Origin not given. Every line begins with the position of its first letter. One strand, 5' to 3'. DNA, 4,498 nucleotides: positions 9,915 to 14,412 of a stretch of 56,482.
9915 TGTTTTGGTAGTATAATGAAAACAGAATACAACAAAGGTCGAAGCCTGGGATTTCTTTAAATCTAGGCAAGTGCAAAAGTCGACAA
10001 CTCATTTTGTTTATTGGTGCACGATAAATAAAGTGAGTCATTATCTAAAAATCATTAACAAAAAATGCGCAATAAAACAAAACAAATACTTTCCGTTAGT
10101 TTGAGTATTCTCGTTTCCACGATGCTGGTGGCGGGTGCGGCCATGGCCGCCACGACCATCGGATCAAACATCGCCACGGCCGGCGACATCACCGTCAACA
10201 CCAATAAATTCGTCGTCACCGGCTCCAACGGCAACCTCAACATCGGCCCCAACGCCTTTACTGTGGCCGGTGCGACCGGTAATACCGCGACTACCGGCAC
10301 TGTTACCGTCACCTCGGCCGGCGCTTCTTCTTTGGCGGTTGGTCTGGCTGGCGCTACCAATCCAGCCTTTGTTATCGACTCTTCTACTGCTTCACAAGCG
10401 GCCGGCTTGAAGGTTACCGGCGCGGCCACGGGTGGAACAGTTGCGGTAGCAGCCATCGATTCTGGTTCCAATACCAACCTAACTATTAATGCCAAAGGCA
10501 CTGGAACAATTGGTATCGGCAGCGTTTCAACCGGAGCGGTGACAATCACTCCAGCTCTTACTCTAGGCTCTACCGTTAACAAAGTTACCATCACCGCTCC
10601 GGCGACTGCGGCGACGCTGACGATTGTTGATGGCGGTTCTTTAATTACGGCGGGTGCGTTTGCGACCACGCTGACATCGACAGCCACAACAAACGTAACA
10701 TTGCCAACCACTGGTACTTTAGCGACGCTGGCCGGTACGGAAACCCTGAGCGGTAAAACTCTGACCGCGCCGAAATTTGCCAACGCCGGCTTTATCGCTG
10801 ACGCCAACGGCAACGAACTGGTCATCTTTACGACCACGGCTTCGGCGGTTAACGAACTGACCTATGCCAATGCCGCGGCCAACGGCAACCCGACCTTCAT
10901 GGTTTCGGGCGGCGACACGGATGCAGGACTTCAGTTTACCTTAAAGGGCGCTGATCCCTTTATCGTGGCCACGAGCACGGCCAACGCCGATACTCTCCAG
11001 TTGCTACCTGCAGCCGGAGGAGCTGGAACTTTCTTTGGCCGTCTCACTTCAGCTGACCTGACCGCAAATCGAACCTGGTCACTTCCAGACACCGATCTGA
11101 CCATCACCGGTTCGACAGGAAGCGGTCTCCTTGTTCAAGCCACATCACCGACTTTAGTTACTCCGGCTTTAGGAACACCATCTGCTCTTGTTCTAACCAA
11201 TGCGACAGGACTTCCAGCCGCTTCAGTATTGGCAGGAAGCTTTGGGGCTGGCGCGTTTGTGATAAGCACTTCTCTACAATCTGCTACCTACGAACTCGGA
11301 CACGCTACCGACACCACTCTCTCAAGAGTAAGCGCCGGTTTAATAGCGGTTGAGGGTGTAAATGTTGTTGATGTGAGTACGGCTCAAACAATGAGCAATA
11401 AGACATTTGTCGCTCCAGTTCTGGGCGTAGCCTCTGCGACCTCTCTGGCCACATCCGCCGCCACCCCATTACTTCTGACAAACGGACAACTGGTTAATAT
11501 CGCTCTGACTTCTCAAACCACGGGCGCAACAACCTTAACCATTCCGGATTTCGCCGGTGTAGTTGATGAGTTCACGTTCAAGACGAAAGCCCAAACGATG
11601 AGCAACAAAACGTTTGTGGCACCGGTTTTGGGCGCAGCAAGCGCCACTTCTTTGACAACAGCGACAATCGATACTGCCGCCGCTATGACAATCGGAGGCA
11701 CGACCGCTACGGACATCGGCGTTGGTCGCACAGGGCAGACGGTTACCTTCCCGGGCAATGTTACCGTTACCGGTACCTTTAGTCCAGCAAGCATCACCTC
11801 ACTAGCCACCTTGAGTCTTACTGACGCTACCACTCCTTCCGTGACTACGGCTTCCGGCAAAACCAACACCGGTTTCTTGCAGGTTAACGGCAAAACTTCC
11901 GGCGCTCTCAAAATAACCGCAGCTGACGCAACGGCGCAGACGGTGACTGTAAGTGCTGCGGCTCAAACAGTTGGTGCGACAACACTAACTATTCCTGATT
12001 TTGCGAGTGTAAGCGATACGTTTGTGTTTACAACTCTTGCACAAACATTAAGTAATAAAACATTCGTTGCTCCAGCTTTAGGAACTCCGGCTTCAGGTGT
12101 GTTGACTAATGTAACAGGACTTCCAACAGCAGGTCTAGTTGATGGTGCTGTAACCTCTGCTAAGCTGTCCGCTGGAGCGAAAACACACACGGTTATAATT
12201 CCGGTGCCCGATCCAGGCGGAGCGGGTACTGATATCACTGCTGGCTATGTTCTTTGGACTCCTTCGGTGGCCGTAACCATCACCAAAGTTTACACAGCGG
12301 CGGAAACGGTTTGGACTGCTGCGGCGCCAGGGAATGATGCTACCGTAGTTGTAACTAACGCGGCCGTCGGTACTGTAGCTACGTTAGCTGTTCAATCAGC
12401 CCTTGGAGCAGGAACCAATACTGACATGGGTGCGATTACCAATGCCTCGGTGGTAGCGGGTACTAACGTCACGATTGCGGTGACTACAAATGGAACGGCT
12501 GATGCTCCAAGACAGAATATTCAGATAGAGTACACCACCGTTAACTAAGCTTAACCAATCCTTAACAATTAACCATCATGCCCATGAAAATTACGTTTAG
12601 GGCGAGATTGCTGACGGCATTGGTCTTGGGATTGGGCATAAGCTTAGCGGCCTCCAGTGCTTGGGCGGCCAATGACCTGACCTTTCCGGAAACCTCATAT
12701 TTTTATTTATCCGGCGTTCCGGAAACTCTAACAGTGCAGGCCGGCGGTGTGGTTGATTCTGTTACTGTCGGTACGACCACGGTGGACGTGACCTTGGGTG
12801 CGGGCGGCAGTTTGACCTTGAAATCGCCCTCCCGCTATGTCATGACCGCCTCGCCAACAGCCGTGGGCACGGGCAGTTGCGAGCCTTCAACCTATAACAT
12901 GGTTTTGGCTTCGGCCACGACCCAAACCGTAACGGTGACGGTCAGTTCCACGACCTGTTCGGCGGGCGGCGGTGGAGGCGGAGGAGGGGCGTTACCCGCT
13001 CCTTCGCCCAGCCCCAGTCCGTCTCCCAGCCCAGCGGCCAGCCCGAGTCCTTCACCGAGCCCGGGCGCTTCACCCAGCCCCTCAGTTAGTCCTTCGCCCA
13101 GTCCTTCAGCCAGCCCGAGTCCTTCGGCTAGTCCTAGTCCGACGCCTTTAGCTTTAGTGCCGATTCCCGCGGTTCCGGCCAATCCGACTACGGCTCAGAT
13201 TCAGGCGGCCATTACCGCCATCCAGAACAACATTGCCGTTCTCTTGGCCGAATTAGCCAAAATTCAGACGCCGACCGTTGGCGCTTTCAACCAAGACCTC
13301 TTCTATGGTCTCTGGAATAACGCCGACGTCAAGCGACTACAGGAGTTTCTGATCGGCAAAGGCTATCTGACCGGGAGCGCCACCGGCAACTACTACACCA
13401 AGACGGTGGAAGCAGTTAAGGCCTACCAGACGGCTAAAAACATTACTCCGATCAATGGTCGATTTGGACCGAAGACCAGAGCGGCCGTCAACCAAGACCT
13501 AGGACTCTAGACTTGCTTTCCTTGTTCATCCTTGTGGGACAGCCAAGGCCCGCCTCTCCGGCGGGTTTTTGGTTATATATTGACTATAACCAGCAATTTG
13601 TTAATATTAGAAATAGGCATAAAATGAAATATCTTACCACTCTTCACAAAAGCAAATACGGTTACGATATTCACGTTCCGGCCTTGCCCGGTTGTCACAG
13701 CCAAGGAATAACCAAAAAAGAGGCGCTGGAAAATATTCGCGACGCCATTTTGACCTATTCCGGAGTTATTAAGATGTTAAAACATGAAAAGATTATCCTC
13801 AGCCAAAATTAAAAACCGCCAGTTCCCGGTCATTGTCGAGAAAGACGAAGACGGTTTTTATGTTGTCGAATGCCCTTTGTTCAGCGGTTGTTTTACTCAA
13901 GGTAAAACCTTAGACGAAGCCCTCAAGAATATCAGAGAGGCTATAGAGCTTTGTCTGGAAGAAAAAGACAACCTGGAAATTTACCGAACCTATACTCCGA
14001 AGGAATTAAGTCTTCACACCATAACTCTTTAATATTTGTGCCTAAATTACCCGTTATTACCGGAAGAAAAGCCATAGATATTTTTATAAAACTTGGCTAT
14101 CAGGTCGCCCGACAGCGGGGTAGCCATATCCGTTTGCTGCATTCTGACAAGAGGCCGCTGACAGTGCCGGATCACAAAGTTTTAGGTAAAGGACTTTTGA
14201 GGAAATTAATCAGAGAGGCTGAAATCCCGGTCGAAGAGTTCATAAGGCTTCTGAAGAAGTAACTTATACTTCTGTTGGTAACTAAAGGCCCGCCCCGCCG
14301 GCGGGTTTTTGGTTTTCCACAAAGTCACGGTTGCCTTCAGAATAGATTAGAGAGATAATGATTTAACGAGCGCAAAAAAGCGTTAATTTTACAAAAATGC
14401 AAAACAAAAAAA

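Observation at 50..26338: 26-kb co-directional envelope/attachment island headed by a regulator, an ECF sigma and an anti-sigma-like protein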

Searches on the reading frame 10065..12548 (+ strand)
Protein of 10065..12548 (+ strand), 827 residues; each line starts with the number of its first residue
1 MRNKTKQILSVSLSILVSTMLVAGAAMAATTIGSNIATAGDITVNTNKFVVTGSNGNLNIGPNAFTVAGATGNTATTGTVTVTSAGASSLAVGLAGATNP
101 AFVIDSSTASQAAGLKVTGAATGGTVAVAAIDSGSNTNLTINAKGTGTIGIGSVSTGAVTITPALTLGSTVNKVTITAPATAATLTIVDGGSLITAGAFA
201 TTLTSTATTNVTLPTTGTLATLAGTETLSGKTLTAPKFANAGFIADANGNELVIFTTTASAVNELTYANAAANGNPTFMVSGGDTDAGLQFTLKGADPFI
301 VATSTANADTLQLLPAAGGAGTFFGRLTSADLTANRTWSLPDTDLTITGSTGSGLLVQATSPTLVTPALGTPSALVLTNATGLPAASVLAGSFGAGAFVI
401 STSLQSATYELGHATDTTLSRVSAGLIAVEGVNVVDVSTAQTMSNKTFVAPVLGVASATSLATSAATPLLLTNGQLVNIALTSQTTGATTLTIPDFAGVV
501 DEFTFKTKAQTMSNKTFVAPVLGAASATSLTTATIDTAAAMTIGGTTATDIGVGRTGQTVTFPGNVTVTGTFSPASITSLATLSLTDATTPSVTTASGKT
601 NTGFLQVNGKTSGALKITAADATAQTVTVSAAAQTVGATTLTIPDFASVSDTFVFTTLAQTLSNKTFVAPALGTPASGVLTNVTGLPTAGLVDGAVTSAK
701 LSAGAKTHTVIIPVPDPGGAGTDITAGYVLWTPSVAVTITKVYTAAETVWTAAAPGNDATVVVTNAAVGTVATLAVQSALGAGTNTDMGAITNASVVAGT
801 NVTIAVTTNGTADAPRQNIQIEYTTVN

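Call 4: search_protein_families(library=pfam, proteins=[window:10065-12548:+], max_evalue=0.01)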
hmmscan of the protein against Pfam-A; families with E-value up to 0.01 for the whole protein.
window:10065-12548:+ (827 aa): 0 families

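Call 12: search_protein_families(library=ncbifam, proteins=[window:10065-12548:+], max_evalue=0.01)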
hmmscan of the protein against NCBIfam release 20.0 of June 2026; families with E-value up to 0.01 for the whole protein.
window:10065-12548:+ (827 aa): 0 families

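Call 28: search_solved_structures(query=window:10065-12548:+, max_evalue=1, show_alignments=2)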
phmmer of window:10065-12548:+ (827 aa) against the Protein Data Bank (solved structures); distinct sequences matched with E-value up to 1: 0.

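Call 50: find_homologous_proteins(query=window:10065-12548:+, max_evalue=0.00001)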
Query window:10065-12548:+ (827 aa): 1982 proteins with E <= 0.00001 among 8000 candidates; the best 120 are listed.
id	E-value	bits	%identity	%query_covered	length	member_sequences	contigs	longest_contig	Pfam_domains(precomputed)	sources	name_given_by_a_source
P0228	0.0e+0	1594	100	100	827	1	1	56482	-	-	-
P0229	2.6e-126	441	72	20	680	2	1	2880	-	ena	-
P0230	4.8e-91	325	49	29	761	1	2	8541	-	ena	-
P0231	4.0e-86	308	67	11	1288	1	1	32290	PF13884.12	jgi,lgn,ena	-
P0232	2.4e-79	286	36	27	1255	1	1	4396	-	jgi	jgi:hypothetical protein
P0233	4.4e-79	285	29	58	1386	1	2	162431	-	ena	-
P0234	1.4e-74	270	68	11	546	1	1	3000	PF26209.2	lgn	-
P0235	5.4e-73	265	86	19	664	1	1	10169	-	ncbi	-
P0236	1.3e-70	257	56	8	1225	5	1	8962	PF27075.1,PF13884.12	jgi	-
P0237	5.9e-70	255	38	30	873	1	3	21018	-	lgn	-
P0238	2.8e-68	249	89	10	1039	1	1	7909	-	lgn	-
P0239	6.5e-68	248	42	62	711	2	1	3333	-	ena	-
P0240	6.9e-67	245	70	14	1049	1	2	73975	-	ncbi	-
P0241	2.3e-63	233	39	60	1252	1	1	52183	-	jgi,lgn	-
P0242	1.9e-62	230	47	24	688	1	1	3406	-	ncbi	-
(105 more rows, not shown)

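Call 51: search_protein_families(library=phrogs, proteins=[window:10065-12548:+], max_evalue=0.001)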
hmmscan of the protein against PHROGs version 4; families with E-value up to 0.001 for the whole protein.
window:10065-12548:+ (827 aa): 0 families

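Call 79: search_protein_families(library=pfam, proteins=[window:10065-12548:+], max_evalue=5)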
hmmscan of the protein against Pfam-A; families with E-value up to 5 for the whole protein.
window:10065-12548:+ (827 aa): 0 families

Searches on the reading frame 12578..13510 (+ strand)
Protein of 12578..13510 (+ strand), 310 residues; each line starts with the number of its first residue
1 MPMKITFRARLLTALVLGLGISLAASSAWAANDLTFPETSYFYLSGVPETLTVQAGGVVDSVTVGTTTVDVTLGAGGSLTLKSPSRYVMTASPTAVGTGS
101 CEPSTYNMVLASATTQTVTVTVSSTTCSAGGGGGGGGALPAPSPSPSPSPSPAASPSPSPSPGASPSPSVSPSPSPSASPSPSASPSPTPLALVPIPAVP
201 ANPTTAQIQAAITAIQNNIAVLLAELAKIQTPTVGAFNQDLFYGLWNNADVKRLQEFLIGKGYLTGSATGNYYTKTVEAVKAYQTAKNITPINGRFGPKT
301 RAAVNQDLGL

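Call 4: search_protein_families(library=pfam, proteins=[window:12578-13510:+], max_evalue=0.01)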
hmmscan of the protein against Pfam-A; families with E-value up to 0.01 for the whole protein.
window:12578-13510:+ (310 aa): 3 families
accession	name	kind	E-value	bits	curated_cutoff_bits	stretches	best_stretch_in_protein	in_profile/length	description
PF01471.23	PG_binding_1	-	4.4e-12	46.4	23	1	248-303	2-56/57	Putative peptidoglycan binding domain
PF05887.16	Trypan_PARP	-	0.0021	18.5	100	1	137-192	58-113/134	Procyclic acidic repetitive protein (PARP)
PF22359.2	Big-like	-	0.0079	16.9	27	1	45-74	7-36/48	Bacterial Ig-like domain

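Call 12: search_protein_families(library=ncbifam, proteins=[window:12578-13510:+], max_evalue=0.01)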
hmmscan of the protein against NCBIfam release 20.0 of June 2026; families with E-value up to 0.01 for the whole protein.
window:12578-13510:+ (310 aa): 1 family
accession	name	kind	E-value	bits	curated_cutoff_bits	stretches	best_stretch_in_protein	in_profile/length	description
TIGR02869.1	spore_SleB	equivalog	0.0018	18.2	236.5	1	248-304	13-68/201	spore cortex-lytic enzyme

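Call 51: search_protein_families(library=phrogs, proteins=[window:12578-13510:+], max_evalue=0.001)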
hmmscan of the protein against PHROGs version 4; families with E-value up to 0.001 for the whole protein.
window:12578-13510:+ (310 aa): 0 families

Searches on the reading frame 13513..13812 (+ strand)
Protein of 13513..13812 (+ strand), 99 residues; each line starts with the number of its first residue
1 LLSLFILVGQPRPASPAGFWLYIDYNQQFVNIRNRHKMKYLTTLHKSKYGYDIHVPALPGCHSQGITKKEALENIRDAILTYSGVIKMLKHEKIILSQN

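Call 5: search_protein_families(library=pfam, proteins=[window:13513-13812:+], max_evalue=0.01)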
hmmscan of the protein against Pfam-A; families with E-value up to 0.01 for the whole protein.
window:13513-13812:+ (99 aa): 1 family
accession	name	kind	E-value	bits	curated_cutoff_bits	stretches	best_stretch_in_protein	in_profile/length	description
PF15919.11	HicB_lk_antitox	-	3.7e-06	27.5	27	1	44-82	5-44/123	HicB_like antitoxin of bacterial toxin-antitoxin system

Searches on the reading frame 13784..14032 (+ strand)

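Call 5: search_protein_families(library=pfam, proteins=[window:13784-14032:+], max_evalue=0.01)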
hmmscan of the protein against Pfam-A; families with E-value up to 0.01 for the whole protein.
window:13784-14032:+ (82 aa): 3 families
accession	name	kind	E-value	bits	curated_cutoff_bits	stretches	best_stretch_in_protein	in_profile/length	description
PF15919.11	HicB_lk_antitox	-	3.1e-11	43.9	27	1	14-60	1-47/123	HicB_like antitoxin of bacterial toxin-antitoxin system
PF21748.3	UPF0150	-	1.8e-05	25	27.3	1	20-56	14-51/64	UPF0150-like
PF24113.1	DUF7387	-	0.0054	17.5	27.9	1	13-60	11-57/85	Family of unknown function (DUF7387)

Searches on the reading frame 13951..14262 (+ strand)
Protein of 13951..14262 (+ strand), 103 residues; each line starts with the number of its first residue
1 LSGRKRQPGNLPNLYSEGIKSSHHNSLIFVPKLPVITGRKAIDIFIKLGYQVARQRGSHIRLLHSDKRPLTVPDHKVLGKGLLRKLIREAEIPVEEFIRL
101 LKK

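Call 5: search_protein_families(library=pfam, proteins=[window:13951-14262:+], max_evalue=0.01)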
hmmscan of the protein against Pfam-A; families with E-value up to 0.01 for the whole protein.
window:13951-14262:+ (103 aa): 1 family
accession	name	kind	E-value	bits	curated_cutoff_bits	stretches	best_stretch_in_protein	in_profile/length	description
PF07927.17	HicA_toxin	-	5.5e-15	55.7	27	1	38-92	1-58/58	HicA toxin of bacterial toxin-antitoxin,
